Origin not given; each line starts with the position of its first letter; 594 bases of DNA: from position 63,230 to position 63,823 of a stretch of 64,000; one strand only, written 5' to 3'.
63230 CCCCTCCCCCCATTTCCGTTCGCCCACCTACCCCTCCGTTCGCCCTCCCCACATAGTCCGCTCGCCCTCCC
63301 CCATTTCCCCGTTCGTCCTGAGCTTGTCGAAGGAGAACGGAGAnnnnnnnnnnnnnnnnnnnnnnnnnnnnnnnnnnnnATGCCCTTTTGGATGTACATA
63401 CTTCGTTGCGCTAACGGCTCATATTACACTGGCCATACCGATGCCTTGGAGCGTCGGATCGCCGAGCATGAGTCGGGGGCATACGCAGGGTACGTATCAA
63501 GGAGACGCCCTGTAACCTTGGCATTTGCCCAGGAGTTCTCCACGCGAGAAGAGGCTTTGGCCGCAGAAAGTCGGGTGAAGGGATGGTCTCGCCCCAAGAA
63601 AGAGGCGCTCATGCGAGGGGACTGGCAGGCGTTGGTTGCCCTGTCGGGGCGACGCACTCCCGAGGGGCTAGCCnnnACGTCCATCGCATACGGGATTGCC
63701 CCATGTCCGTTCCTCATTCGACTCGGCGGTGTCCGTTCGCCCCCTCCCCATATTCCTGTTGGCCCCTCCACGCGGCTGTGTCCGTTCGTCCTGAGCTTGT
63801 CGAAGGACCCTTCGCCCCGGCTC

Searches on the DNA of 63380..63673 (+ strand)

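Call 73: search_with_rna_model(model_id=R1, sources=[L224, L225, L176, L178, L001], filters=off, max_evalue=0.05)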
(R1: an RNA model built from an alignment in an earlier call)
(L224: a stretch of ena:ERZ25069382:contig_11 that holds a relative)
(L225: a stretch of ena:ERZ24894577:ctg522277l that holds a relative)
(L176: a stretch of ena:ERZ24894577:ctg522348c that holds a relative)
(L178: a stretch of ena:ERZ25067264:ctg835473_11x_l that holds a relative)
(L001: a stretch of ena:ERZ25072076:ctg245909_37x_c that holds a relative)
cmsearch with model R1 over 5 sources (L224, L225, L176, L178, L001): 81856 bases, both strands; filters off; matches with E-value up to 0.05: 77.
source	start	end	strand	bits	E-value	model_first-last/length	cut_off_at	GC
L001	268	302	-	44.1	2.6e-08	1-35/35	no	0.57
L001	110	144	-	43.8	3.1e-08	1-35/35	no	0.6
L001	2242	2276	-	43.4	4e-08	1-35/35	no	0.6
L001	9030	9064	+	43.3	4.1e-08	1-35/35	no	0.6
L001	7950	7984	+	43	4.9e-08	1-35/35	no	0.63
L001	11171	11205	-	42.8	5.6e-08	1-35/35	no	0.57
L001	8348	8382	-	42.1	8.2e-08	1-35/35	no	0.54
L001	7111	7145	+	41.8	9.2e-08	1-35/35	no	0.57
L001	8206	8240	+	41.8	9.2e-08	1-35/35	no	0.57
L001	8887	8921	+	41.8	9.2e-08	1-35/35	no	0.57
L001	1936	1970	-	41.8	9.5e-08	1-35/35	no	0.6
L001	7322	7356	+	41.5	1.1e-07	1-35/35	no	0.6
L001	9083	9117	+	41.5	1.1e-07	1-35/35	no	0.6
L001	7541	7575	+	41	1.5e-07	1-35/35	no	0.57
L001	7780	7814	+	41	1.5e-07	1-35/35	no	0.57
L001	7686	7720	+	34.6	5e-06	1-35/35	no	0.6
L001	7856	7890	+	34.6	5e-06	1-35/35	no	0.6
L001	507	541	-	32.7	1.4e-05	1-35/35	no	0.54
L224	9313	9358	-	32.7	1.4e-05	1-35/35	no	0.63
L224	10507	10553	-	32.6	1.5e-05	1-35/35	no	0.62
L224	11120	11165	-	32.4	1.7e-05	1-35/35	no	0.65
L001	8421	8455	-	32.3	1.8e-05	1-35/35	no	0.71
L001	7994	8028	-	31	3.7e-05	1-35/35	no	0.66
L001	7389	7423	-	30.7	4.4e-05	1-35/35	no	0.69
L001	7608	7642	-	30.7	4.4e-05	1-35/35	no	0.69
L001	7225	7256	-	28.3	0.00017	1-35/35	no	0.66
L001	7037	7071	-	28.2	0.00018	1-35/35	no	0.69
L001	6998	7020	-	27.1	0.00032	7-29/35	no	0.7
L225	5910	5945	+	26.7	0.00041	1-35/35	no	0.67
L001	6713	6748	+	25.9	0.00062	1-35/35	no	0.69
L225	6328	6363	-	25.3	0.00086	1-35/35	no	0.61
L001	392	426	-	25.3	0.00089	1-35/35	no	0.66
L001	1988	2022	-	24.5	0.0014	1-35/35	no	0.69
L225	3403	3437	-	24.4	0.0015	1-35/35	no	0.57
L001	8541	8575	-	24.3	0.0015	1-35/35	no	0.69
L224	208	243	-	23.9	0.0019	1-35/35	no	0.67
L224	326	361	-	23.9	0.0019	1-35/35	no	0.67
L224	10742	10777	+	23.8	0.0019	1-35/35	no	0.58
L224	7084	7119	-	23.8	0.002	1-35/35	no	0.61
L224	666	701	-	23.6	0.0022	1-35/35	no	0.61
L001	11674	11708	+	23.5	0.0023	1-35/35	no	0.69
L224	10963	11008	-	23.5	0.0023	1-35/35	no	0.65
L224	924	959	-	23.3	0.0026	1-35/35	no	0.64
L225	7677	7711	-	23.3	0.0027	1-35/35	no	0.63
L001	8753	8769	+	23.1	0.003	10-26/35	no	0.59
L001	9531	9547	+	23.1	0.003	10-26/35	no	0.59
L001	9727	9743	+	23.1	0.003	10-26/35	no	0.59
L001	10573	10589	-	23.1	0.003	10-26/35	no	0.59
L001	10753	10769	-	23.1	0.003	10-26/35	no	0.59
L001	11702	11718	-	23.1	0.003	10-26/35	no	0.59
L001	11407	11441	+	22.9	0.0033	1-35/35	no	0.69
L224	5607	5642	-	22.6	0.0038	1-35/35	no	0.64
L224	10860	10895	-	22.6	0.0038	1-35/35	no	0.64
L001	8278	8300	-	22.6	0.0039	7-29/35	no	0.65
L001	8816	8838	-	22.6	0.0039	7-29/35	no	0.65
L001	8959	8981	-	22.6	0.0039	7-29/35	no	0.65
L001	10485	10507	+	22.6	0.0039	7-29/35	no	0.65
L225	7556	7590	-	22.6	0.0039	1-35/35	no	0.6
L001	2162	2196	-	22.4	0.0043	1-35/35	no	0.69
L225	7987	8032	+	22.2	0.0049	1-35/35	no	0.63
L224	52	87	+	22.1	0.0052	1-35/35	no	0.61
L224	510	545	+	22.1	0.0052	1-35/35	no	0.61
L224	5918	5953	+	22.1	0.0052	1-35/35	no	0.61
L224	6326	6361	-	22.1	0.0052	1-35/35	no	0.61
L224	6596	6631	-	22.1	0.0052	1-35/35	no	0.61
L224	6862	6897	-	22.1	0.0052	1-35/35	no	0.61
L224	9446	9481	-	22.1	0.0052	1-35/35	no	0.61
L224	9528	9563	-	22.1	0.0052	1-35/35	no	0.61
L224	6822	6857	-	21.8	0.0062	1-35/35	no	0.64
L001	9150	9184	-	21.7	0.0065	1-35/35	no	0.63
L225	5185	5220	-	19.8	0.018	1-35/35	no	0.64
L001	10548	10576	+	19.5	0.021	1-35/35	no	0.69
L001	6961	6995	+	18.8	0.032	1-35/35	no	0.69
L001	9434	9468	-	18.6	0.036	1-35/35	no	0.63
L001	9649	9683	-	18.6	0.036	1-35/35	no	0.63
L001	9827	9861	-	18.6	0.036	1-35/35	no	0.63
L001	9921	9955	-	18.6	0.036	1-35/35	no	0.63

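Call 95: search_with_rna_model(model_id=R1, sources=[L226, L227, L228], filters=off, max_evalue=1, show_alignments=4)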
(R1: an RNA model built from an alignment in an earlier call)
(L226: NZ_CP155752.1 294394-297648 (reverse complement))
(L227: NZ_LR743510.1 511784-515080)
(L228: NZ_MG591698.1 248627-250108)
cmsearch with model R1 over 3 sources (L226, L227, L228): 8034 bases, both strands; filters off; matches with E-value up to 1: 8.
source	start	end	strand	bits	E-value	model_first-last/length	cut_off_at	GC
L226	1427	1462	+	25.3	8.3e-05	1-35/35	no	0.58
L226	2570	2605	+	25.3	8.5e-05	1-35/35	no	0.61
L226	1362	1397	-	24.4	0.00014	1-35/35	no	0.69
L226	1779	1814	-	18.9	0.003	1-35/35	no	0.61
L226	2639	2674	-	16.5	0.011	1-35/35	no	0.67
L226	2656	2695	+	11.2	0.2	1-35/35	no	0.6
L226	2522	2547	-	10.3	0.35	1-35/35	no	0.81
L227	3149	3184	-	8.7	0.83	1-35/35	no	0.67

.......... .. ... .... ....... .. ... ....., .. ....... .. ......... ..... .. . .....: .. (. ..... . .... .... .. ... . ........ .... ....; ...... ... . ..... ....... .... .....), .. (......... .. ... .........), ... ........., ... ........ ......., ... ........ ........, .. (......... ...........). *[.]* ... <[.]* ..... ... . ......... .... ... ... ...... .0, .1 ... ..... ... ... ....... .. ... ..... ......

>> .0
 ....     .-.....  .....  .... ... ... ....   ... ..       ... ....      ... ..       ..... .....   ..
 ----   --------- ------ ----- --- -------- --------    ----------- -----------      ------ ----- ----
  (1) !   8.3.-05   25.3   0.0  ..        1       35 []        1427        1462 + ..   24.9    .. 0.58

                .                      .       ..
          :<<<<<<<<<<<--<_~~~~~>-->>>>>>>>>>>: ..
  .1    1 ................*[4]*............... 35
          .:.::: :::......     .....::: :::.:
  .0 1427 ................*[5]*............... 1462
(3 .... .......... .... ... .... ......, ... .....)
